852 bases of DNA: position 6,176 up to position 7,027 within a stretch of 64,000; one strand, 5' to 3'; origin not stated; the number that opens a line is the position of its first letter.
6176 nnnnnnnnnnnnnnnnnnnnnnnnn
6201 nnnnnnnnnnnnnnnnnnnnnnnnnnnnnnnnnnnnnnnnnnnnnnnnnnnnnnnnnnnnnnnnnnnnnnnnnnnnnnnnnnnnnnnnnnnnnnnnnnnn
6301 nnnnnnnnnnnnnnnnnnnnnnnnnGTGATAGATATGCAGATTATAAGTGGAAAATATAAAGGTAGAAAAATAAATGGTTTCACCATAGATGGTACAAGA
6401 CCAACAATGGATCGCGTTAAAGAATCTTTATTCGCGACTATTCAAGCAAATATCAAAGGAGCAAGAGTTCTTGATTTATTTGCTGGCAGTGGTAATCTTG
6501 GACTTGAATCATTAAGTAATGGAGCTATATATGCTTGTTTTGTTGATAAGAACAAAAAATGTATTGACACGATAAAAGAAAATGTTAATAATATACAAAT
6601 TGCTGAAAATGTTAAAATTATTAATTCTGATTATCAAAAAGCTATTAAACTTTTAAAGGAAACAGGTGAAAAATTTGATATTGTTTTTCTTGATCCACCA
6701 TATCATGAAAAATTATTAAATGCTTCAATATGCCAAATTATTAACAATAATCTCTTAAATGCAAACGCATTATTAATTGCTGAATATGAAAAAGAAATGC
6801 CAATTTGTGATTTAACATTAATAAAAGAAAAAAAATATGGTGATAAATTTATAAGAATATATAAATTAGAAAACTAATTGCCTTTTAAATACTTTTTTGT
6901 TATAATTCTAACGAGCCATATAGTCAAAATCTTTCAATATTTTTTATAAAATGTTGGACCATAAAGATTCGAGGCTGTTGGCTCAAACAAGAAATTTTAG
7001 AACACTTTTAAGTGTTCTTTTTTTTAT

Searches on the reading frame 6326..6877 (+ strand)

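Call 3: search_protein_families(library=pfam, proteins=[window:6326-6877:+], max_evalue=0.1)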
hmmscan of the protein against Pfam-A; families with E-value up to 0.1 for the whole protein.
window:6326-6877:+ (183 aa): 19 families
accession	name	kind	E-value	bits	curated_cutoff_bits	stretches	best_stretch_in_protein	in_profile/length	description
PF03602.21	Cons_hypoth95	-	2.6e-53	180.9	24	1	4-180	1-182/182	Conserved hypothetical protein 95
PF05175.20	MTS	-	2.3e-09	37.6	23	1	28-131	16-113/170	Methyltransferase small domain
PF13847.12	Methyltransf_31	-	8.6e-07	29.2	27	1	44-155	3-113/145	Methyltransferase domain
PF02086.21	MethyltransfD12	-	8.9e-07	29.3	22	1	83-128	145-187/253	D12 class N6 adenine-specific DNA methyltransferase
PF09445.16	Methyltransf_15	-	3e-06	27.3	22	1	47-126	3-81/165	RNA cap guanine-N2 methyltransferase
PF02005.22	TRM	-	7.7e-05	22.5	27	1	45-124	50-128/376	N2,N2-dimethylguanosine tRNA methyltransferase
PF02475.24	TRM5-TYW2_MTfase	-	0.00023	21.6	28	1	44-122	36-110/164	TRM5/TYW2 methyltransferase domain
PF06325.19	PrmA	-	0.00027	21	22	1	39-120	156-230/296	Ribosomal protein L11 methyltransferase (PrmA)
PF10672.15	Methyltrans_SAM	-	0.00062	19.6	27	1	39-129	118-208/286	S-adenosylmethionine-dependent methyltransferase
PF01170.24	UPF0020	-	0.00063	19.9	22.3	1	73-133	82-138/197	RMKL-like, methyltransferase domain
PF13649.12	Methyltransf_25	-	0.0012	20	27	1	48-122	1-70/97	Methyltransferase domain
PF05971.18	Methyltransf_10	-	0.0017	18.2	23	1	73-143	132-205/299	RNA methyltransferase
PF10237.15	N6-adenineMlase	-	0.0044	17.2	23.2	1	102-145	74-117/166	Probable N6-adenine methyltransferase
PF01555.25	N6_N4_Mtase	-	0.0055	17.1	26.7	1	44-85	181-221/221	DNA methylase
PF01596.23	Methyltransf_3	-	0.014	15.2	22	1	64-131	68-141/204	O-methyltransferase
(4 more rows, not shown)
